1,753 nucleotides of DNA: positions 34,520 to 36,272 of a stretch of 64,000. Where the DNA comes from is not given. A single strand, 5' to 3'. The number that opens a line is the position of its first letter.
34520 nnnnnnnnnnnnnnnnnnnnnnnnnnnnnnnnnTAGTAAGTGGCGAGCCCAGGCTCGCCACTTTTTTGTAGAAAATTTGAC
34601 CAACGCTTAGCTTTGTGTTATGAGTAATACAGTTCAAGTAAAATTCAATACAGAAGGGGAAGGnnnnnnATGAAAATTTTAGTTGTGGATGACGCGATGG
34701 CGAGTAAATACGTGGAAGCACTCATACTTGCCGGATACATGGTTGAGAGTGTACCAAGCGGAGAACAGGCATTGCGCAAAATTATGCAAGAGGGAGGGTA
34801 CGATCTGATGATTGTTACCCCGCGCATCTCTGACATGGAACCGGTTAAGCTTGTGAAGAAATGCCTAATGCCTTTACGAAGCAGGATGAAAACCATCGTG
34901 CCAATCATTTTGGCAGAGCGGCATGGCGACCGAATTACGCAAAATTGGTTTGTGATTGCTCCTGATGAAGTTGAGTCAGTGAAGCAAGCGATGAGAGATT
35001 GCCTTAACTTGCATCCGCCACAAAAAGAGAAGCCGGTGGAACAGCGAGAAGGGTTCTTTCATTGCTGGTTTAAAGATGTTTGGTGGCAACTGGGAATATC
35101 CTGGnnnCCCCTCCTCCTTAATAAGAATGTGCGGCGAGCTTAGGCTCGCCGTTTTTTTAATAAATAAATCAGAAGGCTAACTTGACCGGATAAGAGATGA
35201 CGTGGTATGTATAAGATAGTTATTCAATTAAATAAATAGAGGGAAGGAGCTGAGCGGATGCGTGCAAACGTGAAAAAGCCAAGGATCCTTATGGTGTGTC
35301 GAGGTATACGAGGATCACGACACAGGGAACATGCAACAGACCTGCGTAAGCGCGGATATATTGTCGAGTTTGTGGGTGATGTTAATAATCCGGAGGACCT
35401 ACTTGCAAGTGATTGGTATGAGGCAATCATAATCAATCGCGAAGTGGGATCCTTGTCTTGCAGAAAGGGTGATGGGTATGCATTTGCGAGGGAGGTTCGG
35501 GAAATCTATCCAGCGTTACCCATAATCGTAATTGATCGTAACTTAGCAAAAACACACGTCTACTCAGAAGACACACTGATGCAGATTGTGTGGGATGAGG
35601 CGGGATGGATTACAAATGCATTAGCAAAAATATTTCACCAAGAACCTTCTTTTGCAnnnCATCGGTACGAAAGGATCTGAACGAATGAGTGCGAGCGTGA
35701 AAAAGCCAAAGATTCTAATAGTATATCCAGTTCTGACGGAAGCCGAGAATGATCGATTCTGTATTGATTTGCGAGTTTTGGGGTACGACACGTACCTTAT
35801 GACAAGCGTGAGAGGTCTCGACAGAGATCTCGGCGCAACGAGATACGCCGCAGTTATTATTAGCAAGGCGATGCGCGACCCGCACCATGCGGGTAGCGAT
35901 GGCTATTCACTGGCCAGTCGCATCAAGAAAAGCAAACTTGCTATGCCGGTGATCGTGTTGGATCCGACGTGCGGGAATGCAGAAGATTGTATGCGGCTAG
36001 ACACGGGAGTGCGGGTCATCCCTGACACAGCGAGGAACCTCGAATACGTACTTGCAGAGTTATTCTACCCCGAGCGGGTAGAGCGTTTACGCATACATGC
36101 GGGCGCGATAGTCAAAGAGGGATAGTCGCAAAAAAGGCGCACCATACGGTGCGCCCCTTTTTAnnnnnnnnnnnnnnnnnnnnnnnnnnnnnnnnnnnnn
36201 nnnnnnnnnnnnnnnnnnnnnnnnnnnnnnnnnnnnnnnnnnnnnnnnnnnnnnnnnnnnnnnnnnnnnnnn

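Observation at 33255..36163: Tandem array of six independently transcribed, stand-alone pseudo-receiver (REC-fold) genes lacking the phospho-acceptor aspartate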

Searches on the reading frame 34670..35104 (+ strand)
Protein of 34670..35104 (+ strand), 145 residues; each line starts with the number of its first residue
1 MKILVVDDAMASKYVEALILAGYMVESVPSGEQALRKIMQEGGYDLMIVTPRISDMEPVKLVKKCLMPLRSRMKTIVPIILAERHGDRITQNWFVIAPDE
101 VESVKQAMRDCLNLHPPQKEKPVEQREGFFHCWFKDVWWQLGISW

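Call 8: search_protein_families(library=pfam, proteins=[window:34670-35104:+], max_evalue=10)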
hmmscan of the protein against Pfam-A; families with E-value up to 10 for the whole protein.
window:34670-35104:+ (145 aa): 2 families
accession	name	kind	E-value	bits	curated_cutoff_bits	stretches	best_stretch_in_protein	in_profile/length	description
PF00072.30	Response_reg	-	0.00035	21.1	30.2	1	3-64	1-63/111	Response regulator receiver domain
PF02598.22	Methyltrn_RNA_3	-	0.014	15.3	27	1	12-127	180-293/302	Putative RNA methyltransferase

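Call 9: search_protein_families(library=ncbifam, proteins=[window:34670-35104:+], max_evalue=10)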
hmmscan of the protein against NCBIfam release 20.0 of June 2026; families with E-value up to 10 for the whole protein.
window:34670-35104:+ (145 aa): 15 families
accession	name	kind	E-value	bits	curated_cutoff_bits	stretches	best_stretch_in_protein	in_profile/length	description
NF045991.1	RespRegCtrARhodob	equivalog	0.00014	21.7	350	1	1-80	1-78/224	response regulator transcription factor CtrA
NF046022.1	RespRegCpdRBruc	equivalog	0.00047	20.1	180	1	7-65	10-67/120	cell cycle two-component system response regulator CpdR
NF053854.1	RespRegPhoBBctds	equivalog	0.0026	17.1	270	1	3-81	1-76/225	two-component system response regulator PhoB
NF007135.0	PRK09581.1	equivalog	0.0029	16.5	474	1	2-80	157-235/457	PleD family two-component system response regulator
NF011695.0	PRK15115.1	equivalog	0.0045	15.8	763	1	3-86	9-88/445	two-component system response regulator GlrR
NF007928.2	PRK10643.1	equivalog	0.0095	15.6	330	1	1-84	1-81/216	two-component system response regulator PmrA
NF007901.0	PRK10610.1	equivalog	0.019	15.1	189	1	1-65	6-72/129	chemotaxis response regulator CheY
NF008296.0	PRK11083.1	equivalog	0.024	14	273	1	2-80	5-78/228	two-component system response regulator CreB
NF008567.0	PRK11517.1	equivalog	0.046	13.1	353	1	1-63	1-64/223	response regulator transcription factor HprR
NF011874.0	PRK15347.1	equivalog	0.063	11.3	852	1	1-59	691-750/921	two component system sensor kinase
NF000402.1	vanR-B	exception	0.1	12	480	1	3-64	5-67/219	vancomycin resistance response regulator transcription factor VanR-B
NF045944.1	ResRegRpaBCyano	equivalog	0.11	11.9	330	1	4-81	1-73/229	response regulator transcription factor RpaB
NF003047.0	PRK03957.1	equivalog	0.15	12.5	101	1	1-56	1-57/100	V-type ATP synthase subunit F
NF008199.0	PRK10955.1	equivalog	0.16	11.9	341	1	2-77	3-74/232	envelope stress response regulator transcription factor CpxR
NF052313.1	T9SS_RR_PorX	equivalog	0.2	10.4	300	1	2-62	2-63/513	T9SS response regulator signal transducer PorX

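Call 28: search_solved_structures(query=window:34670-35104:+, max_evalue=1)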
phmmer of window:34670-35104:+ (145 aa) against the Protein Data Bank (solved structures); distinct sequences matched with E-value up to 1: 48.
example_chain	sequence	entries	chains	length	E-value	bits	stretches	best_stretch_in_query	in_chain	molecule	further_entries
3a0r_B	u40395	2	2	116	0.0022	21.1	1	2-64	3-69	Response regulator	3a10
3a0u_A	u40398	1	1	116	0.0022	21.1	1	2-63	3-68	Response regulator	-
3i42_A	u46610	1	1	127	0.0069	19.5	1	4-76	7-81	Response regulator receiver domain protein (CheY-like)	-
4h60_A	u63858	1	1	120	0.013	18.6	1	2-76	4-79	Chemotaxis protein CheY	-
4hnr_A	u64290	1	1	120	0.013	18.6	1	2-76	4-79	Chemotaxis protein CheY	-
3ffx_A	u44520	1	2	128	0.016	18.3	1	1-86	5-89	Chemotaxis protein cheY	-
9xzo_A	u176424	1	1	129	0.025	17.7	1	2-88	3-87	De novo protein M1X0B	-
3crn_A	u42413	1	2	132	0.026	17.6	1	2-78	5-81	Response regulator receiver domain protein, CheY-like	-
3m6m_D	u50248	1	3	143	0.038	17.1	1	1-81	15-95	Sensory/regulatory protein rpfC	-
1mih_A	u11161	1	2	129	0.046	16.8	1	1-66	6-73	Chemotaxis protein cheY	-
3ffw_A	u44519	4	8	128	0.1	15.7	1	1-65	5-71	Chemotaxis protein cheY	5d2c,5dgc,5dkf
1udr_A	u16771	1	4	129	0.14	15.2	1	1-67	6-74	CHEY PROTEIN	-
1vlz_A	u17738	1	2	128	0.15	15.1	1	1-67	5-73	CHEY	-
2id7_A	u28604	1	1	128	0.15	15.1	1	1-67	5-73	Chemotaxis protein cheY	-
1e6m_A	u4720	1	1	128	0.16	15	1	1-66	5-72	CHEMOTAXIS PROTEIN CHEY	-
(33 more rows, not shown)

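Call 67: search_protein_families(library=padloc, proteins=[window:34670-35104:+], max_evalue=1)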
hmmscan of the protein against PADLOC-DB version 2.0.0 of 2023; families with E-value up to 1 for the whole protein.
window:34670-35104:+ (145 aa): 0 families

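Call 68: search_protein_families(library=phrogs, proteins=[window:34670-35104:+], max_evalue=1)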
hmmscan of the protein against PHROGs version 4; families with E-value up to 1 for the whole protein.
window:34670-35104:+ (145 aa): 2 families
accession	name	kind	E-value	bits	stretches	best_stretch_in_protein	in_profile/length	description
phrog_731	-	unknown function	5.6e-05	23.6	1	1-66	2-68/227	-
phrog_5982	-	unknown function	0.0086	14.9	1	2-66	870-936/1030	-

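Call 83: search_dna_similar(query=window:34670-35104:+, collection=phages, mode=protein, max_evalue=0.01, max_rows=10)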
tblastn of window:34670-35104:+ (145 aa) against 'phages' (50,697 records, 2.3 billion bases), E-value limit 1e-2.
No match.

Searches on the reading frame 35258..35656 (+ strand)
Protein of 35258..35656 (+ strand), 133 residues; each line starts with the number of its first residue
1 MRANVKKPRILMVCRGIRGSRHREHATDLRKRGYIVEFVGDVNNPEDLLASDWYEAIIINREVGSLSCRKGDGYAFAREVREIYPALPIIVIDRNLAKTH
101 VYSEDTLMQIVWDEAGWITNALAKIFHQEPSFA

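Call 8: search_protein_families(library=pfam, proteins=[window:35258-35656:+], max_evalue=10)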
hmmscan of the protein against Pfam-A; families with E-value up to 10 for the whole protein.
window:35258-35656:+ (133 aa): 1 family
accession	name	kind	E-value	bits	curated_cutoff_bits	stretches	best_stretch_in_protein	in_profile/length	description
PF00072.30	Response_reg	-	0.03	14.9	30.2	1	29-93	18-77/111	Response regulator receiver domain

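Call 9: search_protein_families(library=ncbifam, proteins=[window:35258-35656:+], max_evalue=10)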
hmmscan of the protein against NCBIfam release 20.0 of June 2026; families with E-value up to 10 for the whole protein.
window:35258-35656:+ (133 aa): 1 family
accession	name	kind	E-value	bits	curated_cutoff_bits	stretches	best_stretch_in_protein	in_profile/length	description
NF051850.1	RespRegRprY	equivalog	0.03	13.7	370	1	29-99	24-89/234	response regulator transcription factor RprY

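Call 12: find_encoding_contigs(protein=window:35258-35656:+, flank=10000, max_places=6)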
Protein window:35258-35656:+ (133 aa): 23 contigs read that carry it; 6 places shown.
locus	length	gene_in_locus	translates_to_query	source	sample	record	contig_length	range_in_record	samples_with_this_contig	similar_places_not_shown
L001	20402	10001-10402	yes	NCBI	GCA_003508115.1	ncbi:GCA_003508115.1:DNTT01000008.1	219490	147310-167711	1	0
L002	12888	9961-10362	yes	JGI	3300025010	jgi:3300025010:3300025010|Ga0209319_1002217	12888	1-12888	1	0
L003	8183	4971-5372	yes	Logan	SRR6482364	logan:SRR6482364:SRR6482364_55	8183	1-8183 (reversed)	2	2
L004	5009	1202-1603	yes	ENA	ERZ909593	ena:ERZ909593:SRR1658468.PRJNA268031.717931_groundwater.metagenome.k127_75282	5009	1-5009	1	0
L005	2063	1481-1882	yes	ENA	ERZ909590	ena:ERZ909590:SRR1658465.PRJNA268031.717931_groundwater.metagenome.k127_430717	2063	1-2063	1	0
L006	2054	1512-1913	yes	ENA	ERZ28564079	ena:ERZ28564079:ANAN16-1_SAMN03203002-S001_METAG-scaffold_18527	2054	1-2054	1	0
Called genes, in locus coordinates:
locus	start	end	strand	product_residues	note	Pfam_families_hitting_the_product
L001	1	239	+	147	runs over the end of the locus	-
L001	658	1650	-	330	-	PF02779:Transket_pyr, PF02780:Transketolase_C, PF22613:Transketolase_C_1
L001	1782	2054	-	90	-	-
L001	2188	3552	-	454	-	PF00753:Lactamase_B, PF23023:Anti-Pycsar_Apyc1, PF12706:Lactamase_B_2, PF16661:Lactamase_B_6, PF10996:Beta-Casp, PF07521:RMMBL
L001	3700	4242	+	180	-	-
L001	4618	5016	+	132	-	-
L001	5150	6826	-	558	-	PF00437:T2SSE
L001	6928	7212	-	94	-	PF13083:KH_KhpA-B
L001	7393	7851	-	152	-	PF00886:Ribosomal_S16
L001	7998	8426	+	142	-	-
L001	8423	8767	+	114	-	-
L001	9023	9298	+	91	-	-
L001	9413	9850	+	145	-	-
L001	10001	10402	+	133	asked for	-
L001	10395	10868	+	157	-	-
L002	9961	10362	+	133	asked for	-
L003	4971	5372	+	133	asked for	-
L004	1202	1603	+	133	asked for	-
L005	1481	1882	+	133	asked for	-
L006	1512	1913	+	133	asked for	-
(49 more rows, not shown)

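Call 13: find_homologous_proteins(query=window:35258-35656:+, max_evalue=0.01)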
Query window:35258-35656:+ (133 aa): 1 proteins with E <= 0.01 among 5 candidates.
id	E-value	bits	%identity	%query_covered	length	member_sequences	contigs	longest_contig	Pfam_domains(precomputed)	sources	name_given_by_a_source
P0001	1.8e-84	298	100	100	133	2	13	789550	-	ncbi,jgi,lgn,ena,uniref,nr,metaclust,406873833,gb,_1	ncbi:MAG: hypothetical protein ACD_81C00149G0001 [uncultured bacterium]|uniref:Uncharacterized prote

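Call 29: search_solved_structures(query=window:35258-35656:+, max_evalue=10)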
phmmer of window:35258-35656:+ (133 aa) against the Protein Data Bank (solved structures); distinct sequences matched with E-value up to 10: 3.
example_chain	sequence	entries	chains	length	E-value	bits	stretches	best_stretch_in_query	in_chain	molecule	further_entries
6trv_AAA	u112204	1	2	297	0.056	16.4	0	100-130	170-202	Uncharacterized protein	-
2ekf_A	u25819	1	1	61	0.3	14.1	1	75-101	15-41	Ancient ubiquitous protein 1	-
2rdm_A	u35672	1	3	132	0.36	13.8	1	66-97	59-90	Response regulator receiver protein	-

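Call 35: predict_structure(alignment_id=A2)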
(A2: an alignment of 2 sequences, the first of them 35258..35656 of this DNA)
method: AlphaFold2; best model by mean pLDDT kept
length: 133 residues; sequences in the alignment: 2
mean_pLDDT: 58.4   pTM: 0.58
mean pLDDT of the five models: 58.4, 56.1, 48.6, 46.9, 44.9
residues with pLDDT >= 90: 0; 70-90: 35; 50-70: 61; < 50: 37
segments of 3 or more residues with pLDDT < 50: 1-4, 66-70, 97-115, 128-133
pLDDT, mean of each block of 10 residues (from residue 1): 55 60 61 70 61 71 51 70 72 52 39 50 56 31
secondary structure, 60 per line:
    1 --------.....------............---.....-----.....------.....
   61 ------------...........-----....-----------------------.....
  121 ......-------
elements in order: E9-13 H20-31 E35-39 H45-49 E56-60 H73-83 E89-92 H116-126

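Call 39: fold_search(model_id=the predicted structure, library=pdb)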
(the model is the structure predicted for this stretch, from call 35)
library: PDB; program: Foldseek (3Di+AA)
matches with E <= 10: 1704; with E <= 0.001: 4
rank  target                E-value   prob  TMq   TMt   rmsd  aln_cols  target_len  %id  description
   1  4b09_B                1.5e-04  1.00  0.60  0.38   8.1       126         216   16  Structure of unphosphorylated BaeR dimer (released 2013-07-10)
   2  4b09_A                4.9e-04  1.00  0.51  0.32   8.4       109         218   17  Structure of unphosphorylated BaeR dimer (released 2013-07-10)
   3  8p6f_A                7.2e-04  1.00  0.64  0.19   4.2       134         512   19  Crystal structure of PorX-Fj (released 2024-04-03)
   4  6is1_B                8.2e-04  1.00  0.64  0.70   4.2       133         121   20  Crystal Structure of Staphylococcus aureus response regulator ArlR receiver domain in complex with BeF3 and Mg (released 2019-10-30)
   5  2rdm_A                1.1e-03  1.00  0.63  0.66   4.9       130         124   17  Crystal structure of response regulator receiver protein from Sinorhizobium medicae WSM419 (released 2007-10-09)
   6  9of7_A                1.3e-03  1.00  0.64  0.68   5.0       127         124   17  Structure of the Acinetobacter baumannii Response Regulator PmrA Receiver Domain G54E Mutation (released 2025-11-26)
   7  3f6p                  1.3e-03  1.00  0.62  0.68   4.7       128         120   21  Crystal Structure of unphosphorelated receiver domain of YycF (released 2010-03-02)
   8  8p6f_B                1.8e-03  1.00  0.65  0.19   4.1       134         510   19  Crystal structure of PorX-Fj (released 2024-04-03)
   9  8tef_D                1.8e-03  1.00  0.65  0.19   4.1       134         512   19  PorX primitive monoclinic crystal form (released 2024-04-17)
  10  7pva_D                1.8e-03  1.00  0.64  0.19   4.8       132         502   15  1.9 Angstrom crystal structure of dimeric PorX, co-crystallized in the presence of zinc (released 2022-12-14)
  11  7pv7_B                2.0e-03  1.00  0.64  0.18   4.3       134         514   16  Crystal structure of dimeric Porphyromonas gingivalis PorX, a type 9 secretion system response regulator. (released 2022-12-14)
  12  8tef_A                2.0e-03  1.00  0.64  0.18   4.1       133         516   19  PorX primitive monoclinic crystal form (released 2024-04-17)
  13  7m0s_A                2.0e-03  1.00  0.63  0.66   4.9       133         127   16  N-terminal domain of PmrA from Acinetobacter baumannii (released 2021-11-03)
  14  4h60                  2.0e-03  1.00  0.61  0.67   6.2       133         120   16  High resolution structure of Vibrio cholerae chemotaxis protein CheY4 crystallized in low pH (4.0) condition (released 2013-08-07)
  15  3crn_B                2.3e-03  1.00  0.52  0.55   2.1        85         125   14  Crystal structure of response regulator receiver domain protein (CheY-like) from Methanospirillum hungatei JF-1 (released 2008-04-22)
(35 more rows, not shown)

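Call 42: search_protein_representatives(alignment_id=A2)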
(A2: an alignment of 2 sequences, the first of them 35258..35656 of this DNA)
Query: 2 sequences, 146 profile positions. Proteins with E-value up to 0.001 (for the whole library): 4; up to 1e-10: 3; up to 1e-30: 2. The best 4 are listed.
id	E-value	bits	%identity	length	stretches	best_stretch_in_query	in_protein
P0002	4.7e-78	275.9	-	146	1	1-146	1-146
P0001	1.5e-69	248.3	-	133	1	1-131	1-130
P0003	4.3e-27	110.6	-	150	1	6-139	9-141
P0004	3.7e-04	36.3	-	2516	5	62-102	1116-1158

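Call 44: find_encoding_contigs(protein=P0003, flank=10000, max_places=5)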
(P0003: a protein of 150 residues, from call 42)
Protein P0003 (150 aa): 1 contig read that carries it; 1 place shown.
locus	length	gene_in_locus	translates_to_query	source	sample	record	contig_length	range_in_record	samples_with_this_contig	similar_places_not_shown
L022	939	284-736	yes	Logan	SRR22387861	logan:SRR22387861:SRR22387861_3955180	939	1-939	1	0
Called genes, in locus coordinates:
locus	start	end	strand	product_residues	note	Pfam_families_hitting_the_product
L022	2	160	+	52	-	?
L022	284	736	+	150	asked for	-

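Call 67: search_protein_families(library=padloc, proteins=[window:35258-35656:+], max_evalue=1)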
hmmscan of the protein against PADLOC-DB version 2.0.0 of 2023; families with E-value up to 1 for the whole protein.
window:35258-35656:+ (133 aa): 0 families

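Call 68: search_protein_families(library=phrogs, proteins=[window:35258-35656:+], max_evalue=1)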
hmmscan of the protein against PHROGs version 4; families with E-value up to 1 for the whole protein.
window:35258-35656:+ (133 aa): 1 family
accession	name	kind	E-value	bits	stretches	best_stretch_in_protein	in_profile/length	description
phrog_2887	-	unknown function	0.13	13.3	1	102-123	93-114/157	-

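Call 78: search_protein_families(library=pfam, proteins=[P0003], max_evalue=1)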
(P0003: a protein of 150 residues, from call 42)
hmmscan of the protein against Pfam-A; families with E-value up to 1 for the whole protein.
P0003 (150 aa): 1 family
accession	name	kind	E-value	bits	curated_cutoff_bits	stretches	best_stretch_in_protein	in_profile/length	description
PF00072.30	Response_reg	-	0.046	14.3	30.2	1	32-95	18-76/111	Response regulator receiver domain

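Call 82: find_related_loci(query=A2, collection=viral_contigs, flank=5000)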
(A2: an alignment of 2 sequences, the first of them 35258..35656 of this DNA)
Query A2 (133 aa) in viral_contigs; peptide patterns used: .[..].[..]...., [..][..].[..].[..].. (x = any residue, [..] = any of these).
30 stretches matched a pattern, but none encodes a relative of the query by tblastn (E <= 1e-3).

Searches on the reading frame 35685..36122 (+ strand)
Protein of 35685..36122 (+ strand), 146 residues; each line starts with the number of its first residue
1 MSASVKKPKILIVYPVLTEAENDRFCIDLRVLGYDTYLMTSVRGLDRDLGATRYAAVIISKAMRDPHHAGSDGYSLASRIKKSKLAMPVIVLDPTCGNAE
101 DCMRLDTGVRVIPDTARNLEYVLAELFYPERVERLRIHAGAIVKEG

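Call 8: search_protein_families(library=pfam, proteins=[window:35685-36122:+], max_evalue=10)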
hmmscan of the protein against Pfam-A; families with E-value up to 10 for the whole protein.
window:35685-36122:+ (146 aa): 0 families

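Call 9: search_protein_families(library=ncbifam, proteins=[window:35685-36122:+], max_evalue=10)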
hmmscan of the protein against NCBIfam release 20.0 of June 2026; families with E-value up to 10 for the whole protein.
window:35685-36122:+ (146 aa): 0 families

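Call 67: search_protein_families(library=padloc, proteins=[window:35685-36122:+], max_evalue=1)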
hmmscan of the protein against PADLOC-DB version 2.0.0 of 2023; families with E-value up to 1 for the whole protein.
window:35685-36122:+ (146 aa): 0 families

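Call 68: search_protein_families(library=phrogs, proteins=[window:35685-36122:+], max_evalue=1)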
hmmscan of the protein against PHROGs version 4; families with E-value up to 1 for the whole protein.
window:35685-36122:+ (146 aa): 0 families

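Call 75: search_solved_structures(query=window:35685-36122:+, max_evalue=10)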
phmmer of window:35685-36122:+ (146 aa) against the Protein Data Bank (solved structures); distinct sequences matched with E-value up to 10: 1.
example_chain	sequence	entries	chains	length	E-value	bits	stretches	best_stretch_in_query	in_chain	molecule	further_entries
2ayz_A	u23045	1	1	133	0.41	13.8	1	62-134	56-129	Sensor kinase protein rcsC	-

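Call 86: search_solved_structures(query=A3, max_evalue=5)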
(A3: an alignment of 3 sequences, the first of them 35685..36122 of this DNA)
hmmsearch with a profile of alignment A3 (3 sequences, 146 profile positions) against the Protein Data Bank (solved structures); distinct sequences matched with E-value up to 5: 26.
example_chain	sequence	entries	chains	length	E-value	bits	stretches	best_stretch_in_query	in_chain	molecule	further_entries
5m7n_A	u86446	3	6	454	0.00078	22.2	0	70-93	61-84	Nitrogen assimilation regulatory protein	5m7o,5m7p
7c1j_A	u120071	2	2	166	0.0016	21.3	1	28-96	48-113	Histidine kinase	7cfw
2l69_A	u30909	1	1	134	0.0065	19.2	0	9-50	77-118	Rossmann 2x3 fold protein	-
2ayz_A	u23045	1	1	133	0.022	17.5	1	26-110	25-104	Sensor kinase protein rcsC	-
3gt7_A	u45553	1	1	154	0.032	17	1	1-92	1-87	Sensor protein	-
2ayx_A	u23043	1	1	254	0.097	15.4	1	29-109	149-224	Sensor kinase protein rcsC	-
4lzl_A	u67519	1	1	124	0.21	14.3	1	26-94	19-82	Response regulator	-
3cnb_A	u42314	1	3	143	0.39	13.5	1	63-103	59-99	DNA-binding response regulator, merR family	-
3w9s_A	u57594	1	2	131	0.41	13.4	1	29-108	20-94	OmpR family response regulator in two-component regulatory system with BasS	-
7w16_A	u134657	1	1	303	0.42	13.4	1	33-104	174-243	alginate lyase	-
1dc7_A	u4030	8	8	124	0.47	13.2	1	64-94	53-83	NITROGEN REGULATION PROTEIN | NITROGEN REGULATION PROTEIN NR(I) | NTRC RECEIVER DOMAIN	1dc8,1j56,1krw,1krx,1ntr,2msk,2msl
3f6p_A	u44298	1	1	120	0.47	13.2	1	27-95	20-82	Transcriptional regulatory protein yycF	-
5u8m_A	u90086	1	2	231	0.56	13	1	26-94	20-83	Response regulator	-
2zwm_A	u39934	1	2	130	0.57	13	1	27-95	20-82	Transcriptional regulatory protein yycF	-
5u8k_A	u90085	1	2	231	0.59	12.9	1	26-94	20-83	Response regulator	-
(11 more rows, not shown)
